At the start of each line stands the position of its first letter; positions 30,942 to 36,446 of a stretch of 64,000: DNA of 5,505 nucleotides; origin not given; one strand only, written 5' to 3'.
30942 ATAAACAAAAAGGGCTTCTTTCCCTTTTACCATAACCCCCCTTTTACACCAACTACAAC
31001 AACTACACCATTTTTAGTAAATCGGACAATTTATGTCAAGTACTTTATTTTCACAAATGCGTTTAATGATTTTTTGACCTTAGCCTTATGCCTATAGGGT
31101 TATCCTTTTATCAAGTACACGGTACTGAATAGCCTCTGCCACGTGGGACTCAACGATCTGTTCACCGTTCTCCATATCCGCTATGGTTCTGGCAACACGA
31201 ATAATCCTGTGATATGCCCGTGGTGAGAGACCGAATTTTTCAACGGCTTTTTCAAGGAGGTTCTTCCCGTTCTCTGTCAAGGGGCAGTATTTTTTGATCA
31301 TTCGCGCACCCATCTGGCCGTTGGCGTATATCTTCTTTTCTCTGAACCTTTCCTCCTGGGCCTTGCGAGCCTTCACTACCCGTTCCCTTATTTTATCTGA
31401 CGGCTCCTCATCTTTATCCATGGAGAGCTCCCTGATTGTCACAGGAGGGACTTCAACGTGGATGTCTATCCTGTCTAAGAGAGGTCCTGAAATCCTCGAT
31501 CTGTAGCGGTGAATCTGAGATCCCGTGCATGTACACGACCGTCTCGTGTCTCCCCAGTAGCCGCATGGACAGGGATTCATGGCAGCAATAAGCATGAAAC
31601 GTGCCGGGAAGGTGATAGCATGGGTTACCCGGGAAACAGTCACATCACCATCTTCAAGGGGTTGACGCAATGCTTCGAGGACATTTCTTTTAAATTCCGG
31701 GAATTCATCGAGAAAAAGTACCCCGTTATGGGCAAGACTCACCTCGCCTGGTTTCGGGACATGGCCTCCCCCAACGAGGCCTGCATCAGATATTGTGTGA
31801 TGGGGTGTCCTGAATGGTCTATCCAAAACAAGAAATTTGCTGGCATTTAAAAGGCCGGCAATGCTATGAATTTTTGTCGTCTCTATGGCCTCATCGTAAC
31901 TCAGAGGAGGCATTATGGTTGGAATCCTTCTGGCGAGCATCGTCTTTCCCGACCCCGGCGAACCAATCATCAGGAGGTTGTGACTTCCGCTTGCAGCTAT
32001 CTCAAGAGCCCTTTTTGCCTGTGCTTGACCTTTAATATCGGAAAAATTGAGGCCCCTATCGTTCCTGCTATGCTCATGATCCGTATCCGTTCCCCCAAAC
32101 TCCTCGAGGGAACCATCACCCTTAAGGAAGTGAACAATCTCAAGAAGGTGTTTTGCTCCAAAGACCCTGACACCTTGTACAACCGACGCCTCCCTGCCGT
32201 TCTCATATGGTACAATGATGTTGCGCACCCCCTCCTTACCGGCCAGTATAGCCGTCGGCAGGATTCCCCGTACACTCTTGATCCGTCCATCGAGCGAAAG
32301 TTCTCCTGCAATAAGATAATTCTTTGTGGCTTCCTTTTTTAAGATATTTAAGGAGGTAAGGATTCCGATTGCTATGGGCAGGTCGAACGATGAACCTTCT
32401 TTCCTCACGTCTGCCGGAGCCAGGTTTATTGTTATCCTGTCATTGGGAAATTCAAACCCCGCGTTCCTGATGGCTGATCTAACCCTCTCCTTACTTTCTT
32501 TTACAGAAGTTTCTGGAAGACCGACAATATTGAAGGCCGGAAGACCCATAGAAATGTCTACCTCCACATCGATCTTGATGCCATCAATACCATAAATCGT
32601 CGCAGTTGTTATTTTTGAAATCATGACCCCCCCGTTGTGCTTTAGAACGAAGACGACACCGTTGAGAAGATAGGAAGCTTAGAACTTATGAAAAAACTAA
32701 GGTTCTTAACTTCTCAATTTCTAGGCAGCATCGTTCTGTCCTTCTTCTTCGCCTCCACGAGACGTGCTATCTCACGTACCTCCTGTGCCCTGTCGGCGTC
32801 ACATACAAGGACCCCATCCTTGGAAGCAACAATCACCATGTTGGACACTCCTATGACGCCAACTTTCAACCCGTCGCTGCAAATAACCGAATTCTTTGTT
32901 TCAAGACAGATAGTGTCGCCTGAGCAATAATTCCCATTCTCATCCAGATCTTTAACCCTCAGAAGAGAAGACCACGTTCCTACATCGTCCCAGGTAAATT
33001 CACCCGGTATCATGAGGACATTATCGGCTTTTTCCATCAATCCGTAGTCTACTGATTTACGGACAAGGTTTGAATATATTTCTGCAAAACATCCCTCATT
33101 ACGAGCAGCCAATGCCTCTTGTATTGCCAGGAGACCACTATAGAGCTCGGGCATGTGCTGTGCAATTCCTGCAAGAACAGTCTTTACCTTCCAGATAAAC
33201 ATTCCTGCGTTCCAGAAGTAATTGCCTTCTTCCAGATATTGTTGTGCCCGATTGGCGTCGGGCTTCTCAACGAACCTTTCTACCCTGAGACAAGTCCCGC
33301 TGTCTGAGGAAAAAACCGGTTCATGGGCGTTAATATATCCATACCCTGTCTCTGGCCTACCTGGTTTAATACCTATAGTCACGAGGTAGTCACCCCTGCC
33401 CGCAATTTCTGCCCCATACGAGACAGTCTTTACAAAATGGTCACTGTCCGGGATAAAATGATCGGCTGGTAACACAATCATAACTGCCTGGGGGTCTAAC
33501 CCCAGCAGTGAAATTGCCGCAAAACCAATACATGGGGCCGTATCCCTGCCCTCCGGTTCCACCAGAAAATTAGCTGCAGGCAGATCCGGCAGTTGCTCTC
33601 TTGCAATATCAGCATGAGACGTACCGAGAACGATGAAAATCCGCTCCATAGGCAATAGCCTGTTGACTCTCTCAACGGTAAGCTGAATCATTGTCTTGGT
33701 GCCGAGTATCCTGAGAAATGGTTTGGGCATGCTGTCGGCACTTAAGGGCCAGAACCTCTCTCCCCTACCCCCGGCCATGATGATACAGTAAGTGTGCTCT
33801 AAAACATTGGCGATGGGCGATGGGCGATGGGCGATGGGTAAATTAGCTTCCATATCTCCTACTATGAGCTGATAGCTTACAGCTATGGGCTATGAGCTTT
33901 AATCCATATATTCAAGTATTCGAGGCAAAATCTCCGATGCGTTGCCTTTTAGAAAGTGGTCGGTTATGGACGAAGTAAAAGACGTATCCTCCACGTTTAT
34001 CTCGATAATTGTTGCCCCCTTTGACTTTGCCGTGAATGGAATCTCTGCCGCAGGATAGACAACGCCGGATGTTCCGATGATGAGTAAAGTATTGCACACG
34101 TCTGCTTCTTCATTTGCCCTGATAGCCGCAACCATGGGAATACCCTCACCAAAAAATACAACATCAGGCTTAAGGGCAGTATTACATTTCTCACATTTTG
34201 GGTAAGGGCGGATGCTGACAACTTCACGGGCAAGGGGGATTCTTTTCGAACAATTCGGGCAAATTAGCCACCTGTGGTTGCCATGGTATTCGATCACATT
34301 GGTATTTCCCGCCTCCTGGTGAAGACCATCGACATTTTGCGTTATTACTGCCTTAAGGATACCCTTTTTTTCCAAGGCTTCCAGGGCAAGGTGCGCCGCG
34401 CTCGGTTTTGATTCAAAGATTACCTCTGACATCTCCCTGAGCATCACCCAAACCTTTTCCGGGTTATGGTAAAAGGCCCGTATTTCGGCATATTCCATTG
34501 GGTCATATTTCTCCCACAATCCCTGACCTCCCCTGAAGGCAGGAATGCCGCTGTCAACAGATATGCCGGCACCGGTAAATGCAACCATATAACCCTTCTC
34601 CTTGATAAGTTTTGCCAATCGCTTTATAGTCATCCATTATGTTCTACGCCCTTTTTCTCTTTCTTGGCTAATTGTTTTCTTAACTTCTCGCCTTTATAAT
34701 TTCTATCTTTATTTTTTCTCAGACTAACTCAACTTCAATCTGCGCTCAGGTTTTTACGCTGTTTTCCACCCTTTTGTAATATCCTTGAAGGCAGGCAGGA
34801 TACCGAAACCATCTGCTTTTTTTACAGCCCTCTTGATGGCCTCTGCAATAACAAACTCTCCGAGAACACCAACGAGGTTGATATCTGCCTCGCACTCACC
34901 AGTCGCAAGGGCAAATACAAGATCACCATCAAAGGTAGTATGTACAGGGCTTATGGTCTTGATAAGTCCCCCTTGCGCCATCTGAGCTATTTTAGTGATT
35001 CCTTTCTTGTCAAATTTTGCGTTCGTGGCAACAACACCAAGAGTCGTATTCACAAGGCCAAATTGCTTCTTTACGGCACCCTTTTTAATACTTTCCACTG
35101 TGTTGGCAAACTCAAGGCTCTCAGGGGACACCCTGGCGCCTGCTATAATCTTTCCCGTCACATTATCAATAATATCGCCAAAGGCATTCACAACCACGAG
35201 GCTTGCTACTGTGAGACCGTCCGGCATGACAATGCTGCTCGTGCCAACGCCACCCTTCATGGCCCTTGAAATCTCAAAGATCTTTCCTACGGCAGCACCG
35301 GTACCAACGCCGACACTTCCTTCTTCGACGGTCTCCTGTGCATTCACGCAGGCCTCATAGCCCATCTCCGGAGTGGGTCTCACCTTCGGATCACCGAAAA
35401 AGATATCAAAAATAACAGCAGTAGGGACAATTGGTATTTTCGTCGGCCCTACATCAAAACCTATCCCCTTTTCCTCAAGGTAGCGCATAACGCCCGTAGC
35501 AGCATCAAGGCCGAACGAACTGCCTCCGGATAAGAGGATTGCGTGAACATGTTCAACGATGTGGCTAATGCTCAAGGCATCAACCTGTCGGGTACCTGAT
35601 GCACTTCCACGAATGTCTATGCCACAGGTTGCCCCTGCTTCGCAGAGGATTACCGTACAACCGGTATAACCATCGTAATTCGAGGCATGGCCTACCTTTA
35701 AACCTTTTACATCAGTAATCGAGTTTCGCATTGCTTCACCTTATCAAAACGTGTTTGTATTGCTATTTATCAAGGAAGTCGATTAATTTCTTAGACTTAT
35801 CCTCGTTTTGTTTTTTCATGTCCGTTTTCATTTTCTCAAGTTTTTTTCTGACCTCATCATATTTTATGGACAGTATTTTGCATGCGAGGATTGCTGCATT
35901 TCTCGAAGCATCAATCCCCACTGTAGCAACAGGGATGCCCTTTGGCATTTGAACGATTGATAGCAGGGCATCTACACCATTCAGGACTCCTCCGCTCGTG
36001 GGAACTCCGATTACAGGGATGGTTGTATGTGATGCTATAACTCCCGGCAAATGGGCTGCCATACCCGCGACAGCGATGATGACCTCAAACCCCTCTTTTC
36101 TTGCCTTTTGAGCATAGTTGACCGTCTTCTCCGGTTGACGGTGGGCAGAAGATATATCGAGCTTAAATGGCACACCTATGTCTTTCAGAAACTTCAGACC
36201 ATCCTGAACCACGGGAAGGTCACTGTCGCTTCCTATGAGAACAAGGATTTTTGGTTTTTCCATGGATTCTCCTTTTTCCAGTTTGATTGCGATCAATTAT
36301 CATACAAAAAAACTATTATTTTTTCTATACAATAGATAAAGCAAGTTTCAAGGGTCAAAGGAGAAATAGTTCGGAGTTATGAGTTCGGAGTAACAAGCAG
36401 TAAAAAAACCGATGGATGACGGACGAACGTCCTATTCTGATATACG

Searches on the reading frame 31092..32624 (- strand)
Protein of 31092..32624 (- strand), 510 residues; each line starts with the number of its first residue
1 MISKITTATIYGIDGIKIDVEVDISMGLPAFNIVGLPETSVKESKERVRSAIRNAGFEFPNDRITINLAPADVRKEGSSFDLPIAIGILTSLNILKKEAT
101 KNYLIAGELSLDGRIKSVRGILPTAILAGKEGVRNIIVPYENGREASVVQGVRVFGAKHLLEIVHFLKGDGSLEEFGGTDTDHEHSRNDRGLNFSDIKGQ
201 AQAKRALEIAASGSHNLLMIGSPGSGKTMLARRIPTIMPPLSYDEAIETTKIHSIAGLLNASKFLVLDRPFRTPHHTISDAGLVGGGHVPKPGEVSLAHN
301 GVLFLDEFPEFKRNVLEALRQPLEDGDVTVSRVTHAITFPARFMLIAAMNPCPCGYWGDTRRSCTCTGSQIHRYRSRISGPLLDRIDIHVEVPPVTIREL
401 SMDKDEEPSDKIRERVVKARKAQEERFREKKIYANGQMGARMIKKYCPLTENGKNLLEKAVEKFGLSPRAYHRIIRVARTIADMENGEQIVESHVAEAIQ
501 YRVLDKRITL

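Call 4: search_protein_families(library=pfam, proteins=[window:31092-32624:-])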
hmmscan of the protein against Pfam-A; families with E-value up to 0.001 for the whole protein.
window:31092-32624:- (510 aa): 8 families
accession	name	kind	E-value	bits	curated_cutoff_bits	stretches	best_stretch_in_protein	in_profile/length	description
PF01078.27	Mg_chelatase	-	4.6e-98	327.1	20.3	1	194-398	2-205/207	Magnesium chelatase, subunit ChlI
PF13541.12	ChlI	-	6.8e-51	171.7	27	1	20-142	1-121/121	Subunit ChlI of Mg-chelatase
PF13335.12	Mg_chelatase_C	-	7.5e-34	116.6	26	1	407-502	2-94/94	Magnesium chelatase, subunit ChlI C-terminal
PF00493.29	MCM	-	3.3e-10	39.9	23.3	1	291-357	113-178/224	MCM P-loop domain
PF07728.20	AAA_5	-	5.6e-10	39.8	22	1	216-353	1-125/139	AAA domain (dynein-related subfamily)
PF05362.19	Lon_C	-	8.8e-07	29.1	21.1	1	38-146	63-176/205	Lon protease (S16) C-terminal proteolytic domain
PF00158.32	Sigma54_activat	-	2.1e-06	28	20.2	0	286-350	80-142/168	Sigma-54 interaction domain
PF05496.18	RuvB_N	-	0.00096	19.4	27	0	194-236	6-55/159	Holliday junction DNA helicase RuvB P-loop domain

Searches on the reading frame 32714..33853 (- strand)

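Call 4: search_protein_families(library=pfam, proteins=[window:32714-33853:-])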
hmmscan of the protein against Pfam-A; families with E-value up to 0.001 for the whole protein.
window:32714-33853:- (379 aa): 3 families
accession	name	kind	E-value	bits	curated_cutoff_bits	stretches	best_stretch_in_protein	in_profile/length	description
PF00483.29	NTP_transferase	-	9.7e-45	153.5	21.2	1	24-305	3-243/245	Nucleotidyl transferase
PF22640.1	ManC_GMP_beta-helix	-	3.8e-13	49.6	27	1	312-362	1-51/55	MannoseP isomerase/GMP-like beta-helix domain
PF12804.13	NTP_transf_3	-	7.3e-07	29.9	27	1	23-137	1-101/160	MobA-like NTP transferase domain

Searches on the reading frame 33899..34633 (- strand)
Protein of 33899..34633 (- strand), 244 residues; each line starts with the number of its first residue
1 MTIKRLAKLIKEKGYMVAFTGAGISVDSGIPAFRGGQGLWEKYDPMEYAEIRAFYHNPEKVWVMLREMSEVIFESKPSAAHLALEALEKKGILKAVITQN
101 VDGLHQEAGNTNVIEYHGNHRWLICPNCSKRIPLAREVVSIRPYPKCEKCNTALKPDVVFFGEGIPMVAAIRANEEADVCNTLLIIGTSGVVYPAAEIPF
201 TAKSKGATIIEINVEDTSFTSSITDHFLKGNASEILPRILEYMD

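Call 51: search_protein_families(library=pfam, proteins=[window:33899-34633:-], max_evalue=0.00001)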
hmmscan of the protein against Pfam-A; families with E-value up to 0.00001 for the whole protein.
window:33899-34633:- (244 aa): 1 family
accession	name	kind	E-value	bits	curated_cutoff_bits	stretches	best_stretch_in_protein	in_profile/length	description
PF02146.23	SIR2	-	9.9e-47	159.6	24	1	21-194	1-180/180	Sir2 family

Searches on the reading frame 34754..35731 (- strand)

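Call 51: search_protein_families(library=pfam, proteins=[window:34754-35731:-], max_evalue=0.00001)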
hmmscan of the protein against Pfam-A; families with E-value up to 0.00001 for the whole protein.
window:34754-35731:- (325 aa): 1 family
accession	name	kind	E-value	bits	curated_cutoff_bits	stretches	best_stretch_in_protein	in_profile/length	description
PF03576.19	Peptidase_S58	-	1.5e-41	143.3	23.9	1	3-285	1-264/307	Peptidase family S58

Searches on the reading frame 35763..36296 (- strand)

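Call 51: search_protein_families(library=pfam, proteins=[window:35763-36296:-], max_evalue=0.00001)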
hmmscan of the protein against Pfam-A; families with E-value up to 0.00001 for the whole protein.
window:35763-36296:- (177 aa): 1 family
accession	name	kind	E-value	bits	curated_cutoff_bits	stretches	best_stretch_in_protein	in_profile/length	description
PF00731.26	AIRC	-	2.5e-61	206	30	1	16-162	1-147/148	AIR carboxylase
